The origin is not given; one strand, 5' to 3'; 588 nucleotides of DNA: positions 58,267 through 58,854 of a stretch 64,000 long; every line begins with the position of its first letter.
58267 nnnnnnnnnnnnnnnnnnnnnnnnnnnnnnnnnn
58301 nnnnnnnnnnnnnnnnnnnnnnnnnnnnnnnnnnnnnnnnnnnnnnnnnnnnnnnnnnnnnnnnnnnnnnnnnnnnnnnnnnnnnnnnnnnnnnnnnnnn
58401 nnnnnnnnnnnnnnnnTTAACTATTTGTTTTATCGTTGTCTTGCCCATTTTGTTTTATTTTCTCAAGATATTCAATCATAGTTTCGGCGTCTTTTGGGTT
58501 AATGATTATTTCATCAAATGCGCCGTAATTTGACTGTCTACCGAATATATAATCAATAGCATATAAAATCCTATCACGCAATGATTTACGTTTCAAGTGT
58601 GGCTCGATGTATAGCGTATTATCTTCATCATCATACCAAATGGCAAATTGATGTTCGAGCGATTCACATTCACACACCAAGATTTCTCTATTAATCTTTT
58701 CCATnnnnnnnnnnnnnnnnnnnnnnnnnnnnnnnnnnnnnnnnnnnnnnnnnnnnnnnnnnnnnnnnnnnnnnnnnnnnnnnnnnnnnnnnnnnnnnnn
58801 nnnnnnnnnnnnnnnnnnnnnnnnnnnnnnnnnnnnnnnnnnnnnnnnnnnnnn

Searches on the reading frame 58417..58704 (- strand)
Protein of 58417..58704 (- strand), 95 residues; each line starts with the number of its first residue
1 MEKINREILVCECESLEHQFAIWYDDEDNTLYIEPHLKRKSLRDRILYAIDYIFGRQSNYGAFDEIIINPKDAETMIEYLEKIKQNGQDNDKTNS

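Call 106: search_protein_families(library=phrogs, proteins=[window:58417-58704:-], max_evalue=0.001)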
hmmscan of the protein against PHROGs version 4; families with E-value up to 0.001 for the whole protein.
window:58417-58704:- (95 aa): 1 family
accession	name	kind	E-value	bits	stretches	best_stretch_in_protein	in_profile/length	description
phrog_12660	-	head and packaging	0.0003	21.8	1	5-92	6-99/112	virion structural protein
